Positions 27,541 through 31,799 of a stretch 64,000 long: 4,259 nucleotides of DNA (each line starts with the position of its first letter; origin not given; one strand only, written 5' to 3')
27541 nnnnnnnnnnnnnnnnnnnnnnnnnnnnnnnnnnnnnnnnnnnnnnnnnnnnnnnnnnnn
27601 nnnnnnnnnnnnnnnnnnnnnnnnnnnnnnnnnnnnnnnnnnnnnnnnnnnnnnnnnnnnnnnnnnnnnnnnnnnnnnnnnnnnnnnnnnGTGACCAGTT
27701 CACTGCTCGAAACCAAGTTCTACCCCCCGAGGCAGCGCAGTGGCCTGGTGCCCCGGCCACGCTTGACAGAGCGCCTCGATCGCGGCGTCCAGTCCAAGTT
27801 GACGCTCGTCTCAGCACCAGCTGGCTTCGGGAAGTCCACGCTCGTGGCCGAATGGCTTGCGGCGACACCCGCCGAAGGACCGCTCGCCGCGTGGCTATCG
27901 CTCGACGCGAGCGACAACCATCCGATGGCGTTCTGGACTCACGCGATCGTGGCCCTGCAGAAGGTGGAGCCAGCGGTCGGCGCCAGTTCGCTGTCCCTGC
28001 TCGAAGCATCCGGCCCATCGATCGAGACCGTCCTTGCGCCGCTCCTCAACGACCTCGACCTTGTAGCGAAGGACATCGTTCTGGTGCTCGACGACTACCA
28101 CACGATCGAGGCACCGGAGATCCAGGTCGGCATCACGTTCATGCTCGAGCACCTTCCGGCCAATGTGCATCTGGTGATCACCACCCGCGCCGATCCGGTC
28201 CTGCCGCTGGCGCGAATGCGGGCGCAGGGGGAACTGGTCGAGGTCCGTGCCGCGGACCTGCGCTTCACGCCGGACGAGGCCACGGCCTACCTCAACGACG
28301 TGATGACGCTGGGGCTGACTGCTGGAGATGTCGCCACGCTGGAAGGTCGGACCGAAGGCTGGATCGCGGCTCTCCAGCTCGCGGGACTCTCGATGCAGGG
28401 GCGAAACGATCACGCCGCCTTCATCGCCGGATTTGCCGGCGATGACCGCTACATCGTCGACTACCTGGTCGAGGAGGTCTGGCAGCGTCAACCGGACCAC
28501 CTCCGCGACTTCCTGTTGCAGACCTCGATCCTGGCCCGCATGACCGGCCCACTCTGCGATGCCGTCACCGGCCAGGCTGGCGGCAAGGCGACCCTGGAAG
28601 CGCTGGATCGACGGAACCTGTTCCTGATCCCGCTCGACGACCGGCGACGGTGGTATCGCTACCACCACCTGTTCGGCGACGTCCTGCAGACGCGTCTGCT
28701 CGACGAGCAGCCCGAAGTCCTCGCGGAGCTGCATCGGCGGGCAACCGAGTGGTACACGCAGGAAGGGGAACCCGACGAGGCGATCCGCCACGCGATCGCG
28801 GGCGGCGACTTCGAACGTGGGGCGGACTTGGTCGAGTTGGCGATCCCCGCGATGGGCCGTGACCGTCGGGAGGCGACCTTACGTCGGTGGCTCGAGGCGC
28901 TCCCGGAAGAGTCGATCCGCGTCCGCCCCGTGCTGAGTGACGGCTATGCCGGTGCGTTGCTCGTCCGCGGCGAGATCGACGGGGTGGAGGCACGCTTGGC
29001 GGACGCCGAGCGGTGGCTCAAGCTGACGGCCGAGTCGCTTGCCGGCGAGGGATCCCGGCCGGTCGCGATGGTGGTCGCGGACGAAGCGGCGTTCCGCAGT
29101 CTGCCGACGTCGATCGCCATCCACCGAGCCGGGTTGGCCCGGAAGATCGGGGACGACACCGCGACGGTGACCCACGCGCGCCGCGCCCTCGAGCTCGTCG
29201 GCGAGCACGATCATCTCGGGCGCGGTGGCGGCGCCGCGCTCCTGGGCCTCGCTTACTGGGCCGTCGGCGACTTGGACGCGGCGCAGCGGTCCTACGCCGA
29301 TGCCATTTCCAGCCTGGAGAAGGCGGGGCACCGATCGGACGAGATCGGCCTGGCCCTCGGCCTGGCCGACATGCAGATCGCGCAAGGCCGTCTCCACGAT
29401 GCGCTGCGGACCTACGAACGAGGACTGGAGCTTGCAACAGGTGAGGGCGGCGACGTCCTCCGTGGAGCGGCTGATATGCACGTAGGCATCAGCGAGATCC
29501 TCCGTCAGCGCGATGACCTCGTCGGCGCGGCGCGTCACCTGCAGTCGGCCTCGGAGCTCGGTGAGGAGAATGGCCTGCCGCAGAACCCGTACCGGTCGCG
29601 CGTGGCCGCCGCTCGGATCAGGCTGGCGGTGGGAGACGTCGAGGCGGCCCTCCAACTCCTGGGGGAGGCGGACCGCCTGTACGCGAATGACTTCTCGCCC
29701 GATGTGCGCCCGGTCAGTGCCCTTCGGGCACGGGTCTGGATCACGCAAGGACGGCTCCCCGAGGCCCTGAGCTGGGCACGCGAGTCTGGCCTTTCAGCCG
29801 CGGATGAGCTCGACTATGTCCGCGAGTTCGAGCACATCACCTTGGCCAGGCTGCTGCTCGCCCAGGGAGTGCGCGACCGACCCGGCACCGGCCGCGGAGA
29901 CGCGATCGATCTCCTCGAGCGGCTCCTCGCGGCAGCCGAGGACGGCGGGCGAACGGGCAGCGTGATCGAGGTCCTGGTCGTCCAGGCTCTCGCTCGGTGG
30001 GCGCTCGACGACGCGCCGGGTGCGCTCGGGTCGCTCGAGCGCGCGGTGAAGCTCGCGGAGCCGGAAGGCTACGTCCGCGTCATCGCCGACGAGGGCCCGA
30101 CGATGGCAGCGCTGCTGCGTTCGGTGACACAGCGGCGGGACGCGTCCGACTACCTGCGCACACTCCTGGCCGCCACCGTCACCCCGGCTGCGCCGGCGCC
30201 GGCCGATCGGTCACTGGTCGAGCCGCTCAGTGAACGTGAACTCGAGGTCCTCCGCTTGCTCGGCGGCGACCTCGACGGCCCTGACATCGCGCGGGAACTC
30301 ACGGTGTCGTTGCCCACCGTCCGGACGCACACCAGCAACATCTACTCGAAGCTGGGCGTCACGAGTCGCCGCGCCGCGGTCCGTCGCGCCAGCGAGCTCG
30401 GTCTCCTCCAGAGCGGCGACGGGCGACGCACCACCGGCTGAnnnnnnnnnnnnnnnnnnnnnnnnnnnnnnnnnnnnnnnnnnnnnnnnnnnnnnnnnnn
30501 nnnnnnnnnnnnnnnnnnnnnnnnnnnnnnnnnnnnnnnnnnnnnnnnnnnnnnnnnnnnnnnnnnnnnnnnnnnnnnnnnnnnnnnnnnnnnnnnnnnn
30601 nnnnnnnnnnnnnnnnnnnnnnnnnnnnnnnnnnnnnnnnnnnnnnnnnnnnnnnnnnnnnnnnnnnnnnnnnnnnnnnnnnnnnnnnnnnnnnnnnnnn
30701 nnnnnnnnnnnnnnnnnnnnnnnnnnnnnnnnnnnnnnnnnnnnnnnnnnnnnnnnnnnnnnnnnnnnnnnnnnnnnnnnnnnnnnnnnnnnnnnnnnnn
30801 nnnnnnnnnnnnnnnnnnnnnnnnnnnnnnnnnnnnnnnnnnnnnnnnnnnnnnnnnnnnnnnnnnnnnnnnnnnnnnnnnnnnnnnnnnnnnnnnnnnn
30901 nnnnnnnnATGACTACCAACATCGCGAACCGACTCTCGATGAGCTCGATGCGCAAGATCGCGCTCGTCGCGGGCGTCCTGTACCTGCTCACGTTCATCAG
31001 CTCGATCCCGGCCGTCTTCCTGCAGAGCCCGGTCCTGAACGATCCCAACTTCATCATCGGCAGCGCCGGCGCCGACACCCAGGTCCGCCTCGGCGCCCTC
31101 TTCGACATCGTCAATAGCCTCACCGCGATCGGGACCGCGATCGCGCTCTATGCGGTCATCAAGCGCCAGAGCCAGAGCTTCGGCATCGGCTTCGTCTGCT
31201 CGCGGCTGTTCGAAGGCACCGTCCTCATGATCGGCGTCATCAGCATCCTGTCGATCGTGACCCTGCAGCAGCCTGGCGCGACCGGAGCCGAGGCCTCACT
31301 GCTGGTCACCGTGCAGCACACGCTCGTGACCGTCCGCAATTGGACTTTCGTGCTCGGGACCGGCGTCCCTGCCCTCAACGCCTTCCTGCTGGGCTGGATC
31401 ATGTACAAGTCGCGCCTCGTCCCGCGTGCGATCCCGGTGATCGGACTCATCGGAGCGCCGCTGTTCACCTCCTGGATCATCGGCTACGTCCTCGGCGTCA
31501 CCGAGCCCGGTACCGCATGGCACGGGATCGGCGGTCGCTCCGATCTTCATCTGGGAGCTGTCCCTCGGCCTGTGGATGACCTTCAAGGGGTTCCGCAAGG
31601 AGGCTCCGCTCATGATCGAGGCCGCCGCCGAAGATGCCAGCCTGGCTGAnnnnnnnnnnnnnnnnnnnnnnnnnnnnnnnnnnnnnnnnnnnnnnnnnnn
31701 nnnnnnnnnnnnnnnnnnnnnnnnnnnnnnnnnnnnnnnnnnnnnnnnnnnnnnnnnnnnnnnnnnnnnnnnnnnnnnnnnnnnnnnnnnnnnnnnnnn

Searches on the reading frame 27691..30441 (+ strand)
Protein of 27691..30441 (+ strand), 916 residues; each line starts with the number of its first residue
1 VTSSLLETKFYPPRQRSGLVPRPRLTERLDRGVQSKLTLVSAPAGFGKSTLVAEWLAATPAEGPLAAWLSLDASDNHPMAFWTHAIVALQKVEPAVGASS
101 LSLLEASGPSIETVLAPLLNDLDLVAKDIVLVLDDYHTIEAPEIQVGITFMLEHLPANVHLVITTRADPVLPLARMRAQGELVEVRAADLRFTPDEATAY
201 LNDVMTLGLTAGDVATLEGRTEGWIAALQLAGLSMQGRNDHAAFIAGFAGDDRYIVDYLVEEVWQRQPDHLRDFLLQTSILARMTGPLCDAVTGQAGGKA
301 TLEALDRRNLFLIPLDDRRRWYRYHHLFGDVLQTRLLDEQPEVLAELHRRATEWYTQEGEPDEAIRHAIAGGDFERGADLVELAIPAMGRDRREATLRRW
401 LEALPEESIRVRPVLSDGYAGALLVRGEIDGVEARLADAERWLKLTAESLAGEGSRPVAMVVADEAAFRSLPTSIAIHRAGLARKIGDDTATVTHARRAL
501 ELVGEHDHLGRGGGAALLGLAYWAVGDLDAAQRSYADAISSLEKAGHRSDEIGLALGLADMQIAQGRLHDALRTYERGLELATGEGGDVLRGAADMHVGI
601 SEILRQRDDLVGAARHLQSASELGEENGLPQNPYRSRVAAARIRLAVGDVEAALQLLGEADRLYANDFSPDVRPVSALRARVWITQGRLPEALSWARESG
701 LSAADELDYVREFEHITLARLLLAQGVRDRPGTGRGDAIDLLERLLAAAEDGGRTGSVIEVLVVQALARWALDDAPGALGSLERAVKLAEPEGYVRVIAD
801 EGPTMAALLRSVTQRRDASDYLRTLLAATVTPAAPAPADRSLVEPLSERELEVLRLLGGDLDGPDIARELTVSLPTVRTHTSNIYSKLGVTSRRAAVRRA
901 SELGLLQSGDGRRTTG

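Call 6: search_protein_families(library=pfam, proteins=[window:27691-30441:+], max_evalue=0.01)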
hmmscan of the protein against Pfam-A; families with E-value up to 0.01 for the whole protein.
window:27691-30441:+ (916 aa): 10 families
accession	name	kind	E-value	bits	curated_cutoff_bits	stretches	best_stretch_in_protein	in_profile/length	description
PF17874.7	TPR_MalT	-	1.3e-67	228.9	45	1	475-815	3-336/336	MalT-like TPR region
PF00196.25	GerE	-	3.8e-14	52.5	23.5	1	845-900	2-57/57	Bacterial regulatory proteins, luxR family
PF13424.12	TPR_12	-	6.4e-12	45.9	30.1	2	555-623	5-74/77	Tetratricopeptide repeat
PF13176.12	TPR_7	-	3.9e-06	27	27.9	0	557-586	4-33/36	Tetratricopeptide repeat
PF13191.12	AAA_16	-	3.8e-05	24.7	32.6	1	26-163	13-166/167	AAA ATPase domain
PF14559.12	TPR_19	-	7.9e-05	23.3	25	1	531-580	3-53/68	Tetratricopeptide repeat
PF07719.23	TPR_2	-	0.00032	21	27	0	558-582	7-31/34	Tetratricopeptide repeat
PF00515.34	TPR_1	-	0.0016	18.6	27.8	0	558-581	7-30/34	Tetratricopeptide repeat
PF13181.12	TPR_8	-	0.0027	18.2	25.7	0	517-540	6-29/34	Tetratricopeptide repeat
PF07721.20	TPR_4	-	0.0095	16.9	27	0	677-698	5-26/26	Tetratricopeptide repeat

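Call 7: search_protein_families(library=ncbifam, proteins=[window:27691-30441:+], max_evalue=0.01)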
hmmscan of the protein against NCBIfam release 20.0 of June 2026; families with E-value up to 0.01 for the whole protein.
window:27691-30441:+ (916 aa): 16 families
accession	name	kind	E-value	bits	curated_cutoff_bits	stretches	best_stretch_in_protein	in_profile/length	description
NF003420.0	PRK04841.1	equivalog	4.4e-116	389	537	2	5-819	2-791/903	HTH-type transcriptional regulator MalT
NF047785.1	respo_reg_MadR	equivalog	8.2e-10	38.4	300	1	827-906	132-209/209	MadR family response regulator transcription factor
NF052366.1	photon_PedR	equivalog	2.4e-08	34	120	1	846-904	3-61/74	photosynthetic electron transport-dependent transcriptional regulator PedR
NF007403.0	PRK09935.1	equivalog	2.8e-07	30.3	271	1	839-893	143-197/210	fimbria biosynthesis transcriptional regulator FimZ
NF041232.1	BagY_FevT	exception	2.1e-06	26.9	700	1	845-897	296-348/367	LuxR family transcriptional regulator BagY/FevT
NF052445.1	RespRegMctR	equivalog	7.5e-06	25.5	300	1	842-904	141-203/205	two-component system response regulator MctR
NF007935.0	PRK10651.1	equivalog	1.4e-05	24.4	250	1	805-896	117-206/216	two-component system response regulator NarL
NF007708.0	PRK10403.1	equivalog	7.6e-05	22.3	343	1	845-896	153-204/215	nitrate/nitrite response regulator protein NarP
TIGR03020.2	EpsA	equivalog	8.2e-05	22.3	170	1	838-900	183-245/247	XrtB/PEP-CTERM-associated transcriptional regulator EpsA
TIGR03541.1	reg_near_HchA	equivalog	0.00013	21.6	215.6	1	843-904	169-230/232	PA1136 family autoinducer-binding transcriptional regulator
NF008548.0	PRK11475.1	equivalog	0.00016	21.2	176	1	844-893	133-182/207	DNA-binding transcriptional activator BglJ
NF007505.1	PRK10100.1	equivalog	0.0002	21.1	250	1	845-901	144-200/204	biofilm master transcriptional regulator CsgD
NF011896.0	PRK15369.1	equivalog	0.0011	18.6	242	1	840-905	144-209/211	two component system response regulator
NF041830.1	RR_TF_ErdR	exception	0.0015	18.3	390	1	838-896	143-201/213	response regulator transcription factor ErdR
NF007685.0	PRK10360.1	equivalog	0.0017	18.2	258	1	843-895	135-187/196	response regulator transcription factor UhpA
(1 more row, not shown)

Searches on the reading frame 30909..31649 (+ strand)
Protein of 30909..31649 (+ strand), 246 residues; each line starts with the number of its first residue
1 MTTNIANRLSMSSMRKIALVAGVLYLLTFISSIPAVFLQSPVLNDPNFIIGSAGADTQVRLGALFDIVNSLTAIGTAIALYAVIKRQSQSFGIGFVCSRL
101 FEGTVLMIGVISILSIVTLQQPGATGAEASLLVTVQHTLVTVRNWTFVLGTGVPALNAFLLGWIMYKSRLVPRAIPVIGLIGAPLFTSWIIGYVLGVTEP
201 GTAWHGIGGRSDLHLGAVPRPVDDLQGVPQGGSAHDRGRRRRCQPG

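Call 6: search_protein_families(library=pfam, proteins=[window:30909-31649:+], max_evalue=0.01)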
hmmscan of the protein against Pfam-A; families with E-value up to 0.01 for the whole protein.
window:30909-31649:+ (246 aa): 1 family
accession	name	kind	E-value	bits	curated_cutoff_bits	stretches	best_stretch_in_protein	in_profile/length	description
PF14329.11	DUF4386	-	3e-37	129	27.6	1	20-186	1-171/210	Domain of unknown function (DUF4386)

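Call 7: search_protein_families(library=ncbifam, proteins=[window:30909-31649:+], max_evalue=0.01)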
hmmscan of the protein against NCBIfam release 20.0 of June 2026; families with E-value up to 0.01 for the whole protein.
window:30909-31649:+ (246 aa): 0 families
